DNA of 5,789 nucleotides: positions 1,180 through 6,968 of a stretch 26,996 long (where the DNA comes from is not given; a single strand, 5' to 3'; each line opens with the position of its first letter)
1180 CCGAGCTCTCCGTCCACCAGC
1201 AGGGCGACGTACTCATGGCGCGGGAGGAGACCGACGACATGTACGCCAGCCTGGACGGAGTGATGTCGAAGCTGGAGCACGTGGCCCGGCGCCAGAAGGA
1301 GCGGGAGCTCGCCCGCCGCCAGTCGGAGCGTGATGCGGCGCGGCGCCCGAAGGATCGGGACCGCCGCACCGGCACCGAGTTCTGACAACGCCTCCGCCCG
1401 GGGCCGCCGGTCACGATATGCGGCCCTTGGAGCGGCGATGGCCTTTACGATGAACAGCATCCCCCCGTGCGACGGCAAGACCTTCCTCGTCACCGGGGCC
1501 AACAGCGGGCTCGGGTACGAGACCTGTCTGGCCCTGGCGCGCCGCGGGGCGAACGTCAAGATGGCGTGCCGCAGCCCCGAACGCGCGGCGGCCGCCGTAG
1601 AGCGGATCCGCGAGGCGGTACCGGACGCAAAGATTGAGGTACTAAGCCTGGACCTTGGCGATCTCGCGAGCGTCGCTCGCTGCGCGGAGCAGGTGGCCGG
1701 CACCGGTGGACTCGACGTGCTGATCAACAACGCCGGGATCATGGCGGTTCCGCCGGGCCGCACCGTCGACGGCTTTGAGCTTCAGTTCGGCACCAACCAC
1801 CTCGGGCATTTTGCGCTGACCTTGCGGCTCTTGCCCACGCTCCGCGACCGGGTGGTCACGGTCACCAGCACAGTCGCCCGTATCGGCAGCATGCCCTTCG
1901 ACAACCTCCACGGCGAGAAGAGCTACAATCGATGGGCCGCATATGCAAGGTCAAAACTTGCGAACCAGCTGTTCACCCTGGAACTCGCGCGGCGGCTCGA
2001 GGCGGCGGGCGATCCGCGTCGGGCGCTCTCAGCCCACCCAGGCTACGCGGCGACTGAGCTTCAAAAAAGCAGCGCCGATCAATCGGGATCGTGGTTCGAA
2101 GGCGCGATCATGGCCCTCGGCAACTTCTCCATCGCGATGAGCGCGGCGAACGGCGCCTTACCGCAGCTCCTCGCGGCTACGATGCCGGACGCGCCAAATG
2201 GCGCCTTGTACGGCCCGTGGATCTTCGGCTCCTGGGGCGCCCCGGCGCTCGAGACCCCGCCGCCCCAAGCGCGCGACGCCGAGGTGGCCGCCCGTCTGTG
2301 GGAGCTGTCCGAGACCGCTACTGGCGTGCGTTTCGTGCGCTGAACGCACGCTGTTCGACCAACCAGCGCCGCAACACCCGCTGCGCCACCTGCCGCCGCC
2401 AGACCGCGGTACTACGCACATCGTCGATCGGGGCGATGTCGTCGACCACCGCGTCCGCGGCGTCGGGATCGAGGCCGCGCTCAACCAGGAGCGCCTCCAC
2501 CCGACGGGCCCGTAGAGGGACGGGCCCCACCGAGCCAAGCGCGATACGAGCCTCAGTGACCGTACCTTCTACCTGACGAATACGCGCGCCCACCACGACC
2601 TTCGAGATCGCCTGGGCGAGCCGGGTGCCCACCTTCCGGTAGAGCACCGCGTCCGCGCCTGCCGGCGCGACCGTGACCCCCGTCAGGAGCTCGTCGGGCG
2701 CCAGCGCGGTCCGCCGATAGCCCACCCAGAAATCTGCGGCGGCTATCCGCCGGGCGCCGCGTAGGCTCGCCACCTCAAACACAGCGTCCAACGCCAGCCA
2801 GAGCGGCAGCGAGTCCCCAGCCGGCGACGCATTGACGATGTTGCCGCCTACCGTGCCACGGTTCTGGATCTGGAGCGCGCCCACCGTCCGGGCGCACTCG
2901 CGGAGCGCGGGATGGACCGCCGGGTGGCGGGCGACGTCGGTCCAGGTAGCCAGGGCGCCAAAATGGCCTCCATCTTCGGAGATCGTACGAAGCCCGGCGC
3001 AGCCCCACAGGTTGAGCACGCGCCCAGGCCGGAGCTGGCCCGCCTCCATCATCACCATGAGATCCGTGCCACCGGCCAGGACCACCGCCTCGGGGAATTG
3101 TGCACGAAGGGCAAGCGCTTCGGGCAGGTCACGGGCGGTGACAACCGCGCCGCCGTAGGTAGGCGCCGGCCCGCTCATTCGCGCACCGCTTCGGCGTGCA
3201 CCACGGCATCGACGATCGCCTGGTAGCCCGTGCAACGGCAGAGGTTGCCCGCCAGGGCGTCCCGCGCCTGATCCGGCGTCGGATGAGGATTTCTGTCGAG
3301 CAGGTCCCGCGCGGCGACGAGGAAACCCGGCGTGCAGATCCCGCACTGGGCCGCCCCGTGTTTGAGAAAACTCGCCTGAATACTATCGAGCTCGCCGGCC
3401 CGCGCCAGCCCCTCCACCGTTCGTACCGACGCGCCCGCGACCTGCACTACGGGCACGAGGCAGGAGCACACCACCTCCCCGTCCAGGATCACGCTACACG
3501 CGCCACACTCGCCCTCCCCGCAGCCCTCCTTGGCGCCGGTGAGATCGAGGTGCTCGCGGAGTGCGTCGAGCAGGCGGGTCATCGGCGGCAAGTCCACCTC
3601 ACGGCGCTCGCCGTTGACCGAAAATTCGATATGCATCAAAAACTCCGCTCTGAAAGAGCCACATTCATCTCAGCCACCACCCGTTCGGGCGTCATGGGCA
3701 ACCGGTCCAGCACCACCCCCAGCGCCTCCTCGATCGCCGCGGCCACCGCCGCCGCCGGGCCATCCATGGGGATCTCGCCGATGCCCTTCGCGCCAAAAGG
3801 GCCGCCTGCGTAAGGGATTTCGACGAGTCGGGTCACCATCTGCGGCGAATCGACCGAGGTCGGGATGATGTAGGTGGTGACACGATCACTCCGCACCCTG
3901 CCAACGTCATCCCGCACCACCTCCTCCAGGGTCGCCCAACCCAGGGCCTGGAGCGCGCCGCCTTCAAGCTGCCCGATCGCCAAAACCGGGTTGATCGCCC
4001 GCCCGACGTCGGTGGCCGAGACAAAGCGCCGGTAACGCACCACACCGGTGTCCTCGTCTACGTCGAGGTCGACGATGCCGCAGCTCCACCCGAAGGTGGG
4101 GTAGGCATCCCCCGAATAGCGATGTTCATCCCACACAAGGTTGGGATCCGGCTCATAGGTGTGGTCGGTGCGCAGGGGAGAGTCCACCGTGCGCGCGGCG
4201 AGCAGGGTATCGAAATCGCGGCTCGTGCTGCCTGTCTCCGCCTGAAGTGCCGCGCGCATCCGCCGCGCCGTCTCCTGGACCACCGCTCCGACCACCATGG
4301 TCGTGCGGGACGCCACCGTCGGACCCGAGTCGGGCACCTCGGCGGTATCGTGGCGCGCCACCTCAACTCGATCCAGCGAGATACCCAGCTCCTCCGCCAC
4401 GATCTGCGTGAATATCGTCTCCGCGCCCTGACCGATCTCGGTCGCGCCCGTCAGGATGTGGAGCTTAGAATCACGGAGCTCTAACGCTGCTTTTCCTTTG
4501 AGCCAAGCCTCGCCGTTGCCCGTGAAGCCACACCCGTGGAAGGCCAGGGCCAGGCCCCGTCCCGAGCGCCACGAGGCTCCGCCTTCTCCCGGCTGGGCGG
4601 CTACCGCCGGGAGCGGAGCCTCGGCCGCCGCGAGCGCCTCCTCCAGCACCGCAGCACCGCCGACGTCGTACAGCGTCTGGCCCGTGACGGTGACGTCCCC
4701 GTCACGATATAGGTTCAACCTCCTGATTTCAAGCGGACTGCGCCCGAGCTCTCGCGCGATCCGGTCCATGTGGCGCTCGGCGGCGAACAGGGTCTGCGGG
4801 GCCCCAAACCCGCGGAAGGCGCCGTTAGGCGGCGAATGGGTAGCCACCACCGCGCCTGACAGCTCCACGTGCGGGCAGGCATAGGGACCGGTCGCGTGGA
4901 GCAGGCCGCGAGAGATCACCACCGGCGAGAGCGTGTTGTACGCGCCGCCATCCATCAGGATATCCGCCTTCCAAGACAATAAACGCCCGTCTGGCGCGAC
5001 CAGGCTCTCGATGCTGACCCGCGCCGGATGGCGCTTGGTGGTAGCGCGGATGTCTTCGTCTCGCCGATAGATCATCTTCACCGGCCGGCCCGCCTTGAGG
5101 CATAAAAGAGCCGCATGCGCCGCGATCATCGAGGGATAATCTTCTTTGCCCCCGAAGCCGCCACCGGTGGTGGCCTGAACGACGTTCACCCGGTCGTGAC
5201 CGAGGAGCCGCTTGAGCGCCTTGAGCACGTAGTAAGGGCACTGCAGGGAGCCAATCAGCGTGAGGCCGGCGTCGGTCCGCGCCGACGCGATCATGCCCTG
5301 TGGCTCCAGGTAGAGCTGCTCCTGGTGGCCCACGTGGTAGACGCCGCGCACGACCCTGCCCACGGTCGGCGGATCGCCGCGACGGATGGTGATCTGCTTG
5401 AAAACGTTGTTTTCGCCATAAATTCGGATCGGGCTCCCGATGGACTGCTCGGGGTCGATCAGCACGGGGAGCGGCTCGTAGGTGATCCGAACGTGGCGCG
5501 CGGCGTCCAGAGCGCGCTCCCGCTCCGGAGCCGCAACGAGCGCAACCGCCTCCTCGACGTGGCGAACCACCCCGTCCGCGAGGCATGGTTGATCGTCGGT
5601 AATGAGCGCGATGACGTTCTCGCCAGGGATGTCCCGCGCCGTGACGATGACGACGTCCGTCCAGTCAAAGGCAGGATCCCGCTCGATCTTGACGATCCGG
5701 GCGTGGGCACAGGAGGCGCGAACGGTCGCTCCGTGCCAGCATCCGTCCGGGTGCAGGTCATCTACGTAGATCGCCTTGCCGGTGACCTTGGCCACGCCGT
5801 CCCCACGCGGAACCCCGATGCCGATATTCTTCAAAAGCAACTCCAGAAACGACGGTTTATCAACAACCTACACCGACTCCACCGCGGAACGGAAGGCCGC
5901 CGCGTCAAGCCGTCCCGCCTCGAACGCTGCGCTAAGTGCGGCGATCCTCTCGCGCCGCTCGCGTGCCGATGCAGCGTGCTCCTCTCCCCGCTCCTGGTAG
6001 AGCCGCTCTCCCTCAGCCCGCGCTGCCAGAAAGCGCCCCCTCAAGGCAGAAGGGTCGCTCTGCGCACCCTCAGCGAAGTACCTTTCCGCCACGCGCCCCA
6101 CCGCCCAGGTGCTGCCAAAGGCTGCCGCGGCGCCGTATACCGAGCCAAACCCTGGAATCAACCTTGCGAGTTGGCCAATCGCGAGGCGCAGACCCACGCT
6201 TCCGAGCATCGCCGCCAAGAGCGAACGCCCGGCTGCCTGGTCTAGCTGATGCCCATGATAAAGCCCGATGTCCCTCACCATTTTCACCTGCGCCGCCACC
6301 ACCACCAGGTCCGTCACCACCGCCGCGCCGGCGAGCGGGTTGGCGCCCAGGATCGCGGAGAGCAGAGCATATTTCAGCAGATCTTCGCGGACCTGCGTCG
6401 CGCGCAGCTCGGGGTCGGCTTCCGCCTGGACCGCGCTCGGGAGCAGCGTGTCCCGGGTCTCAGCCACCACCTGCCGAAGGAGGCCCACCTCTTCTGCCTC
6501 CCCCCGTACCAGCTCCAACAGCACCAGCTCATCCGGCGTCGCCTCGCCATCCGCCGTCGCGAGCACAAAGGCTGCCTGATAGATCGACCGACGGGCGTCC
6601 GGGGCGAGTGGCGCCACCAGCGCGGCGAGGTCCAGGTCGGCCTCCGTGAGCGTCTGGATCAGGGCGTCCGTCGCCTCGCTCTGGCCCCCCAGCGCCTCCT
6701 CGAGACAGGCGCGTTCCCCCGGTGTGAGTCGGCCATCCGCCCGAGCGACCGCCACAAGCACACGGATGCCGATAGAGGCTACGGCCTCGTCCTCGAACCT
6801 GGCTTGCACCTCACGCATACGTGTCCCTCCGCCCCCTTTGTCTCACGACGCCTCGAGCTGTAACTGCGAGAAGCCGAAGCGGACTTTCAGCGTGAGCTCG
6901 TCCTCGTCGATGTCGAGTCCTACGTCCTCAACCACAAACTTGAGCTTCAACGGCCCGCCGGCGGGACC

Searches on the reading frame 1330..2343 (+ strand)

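Call 57: search_protein_families(library=pfam, proteins=[window:1330-2343:+], max_evalue=0.0001)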
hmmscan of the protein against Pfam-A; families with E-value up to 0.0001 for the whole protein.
window:1330-2343:+ (337 aa): 3 families
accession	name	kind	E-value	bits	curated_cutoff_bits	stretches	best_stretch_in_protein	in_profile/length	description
PF00106.31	adh_short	-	1.1e-26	93.9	26.6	1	50-251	1-193/195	short chain dehydrogenase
PF13561.12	adh_short_C2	-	7e-14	52.4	27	1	56-250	1-186/236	Enoyl-(Acyl carrier protein) reductase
PF08659.16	KR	-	6e-06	26.7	22.6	1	51-139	2-93/180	KR domain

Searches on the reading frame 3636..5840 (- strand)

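Call 20: search_protein_families(library=pfam, proteins=[window:3636-5840:-], max_evalue=0.00001)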
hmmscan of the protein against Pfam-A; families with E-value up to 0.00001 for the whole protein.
window:3636-5840:- (734 aa): 3 families
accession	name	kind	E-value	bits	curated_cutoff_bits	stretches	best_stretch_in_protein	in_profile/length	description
PF02738.23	MoCoBD_1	-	1.1e-70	237.9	27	1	152-377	13-244/244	Molybdopterin cofactor-binding domain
PF20256.3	MoCoBD_2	-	8.3e-56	190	27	1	419-666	20-283/283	Molybdopterin cofactor-binding domain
PF01315.27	Ald_Xan_dh_C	-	2.9e-21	76.3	31.3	1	20-125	1-110/110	Aldehyde oxidase and xanthine dehydrogenase, a/b hammerhead domain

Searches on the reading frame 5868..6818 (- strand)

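Call 57: search_protein_families(library=pfam, proteins=[window:5868-6818:-], max_evalue=0.0001)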
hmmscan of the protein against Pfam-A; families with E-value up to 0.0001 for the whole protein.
window:5868-6818:- (316 aa): 2 families
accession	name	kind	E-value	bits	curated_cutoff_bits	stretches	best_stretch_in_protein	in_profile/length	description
PF05099.18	TerB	-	1.3e-08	35.6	24.4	1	20-104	7-102/118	Tellurite resistance protein TerB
PF04391.17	DUF533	-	1.5e-05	25.1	29.6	1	9-92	65-151/178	Protein of unknown function (DUF533)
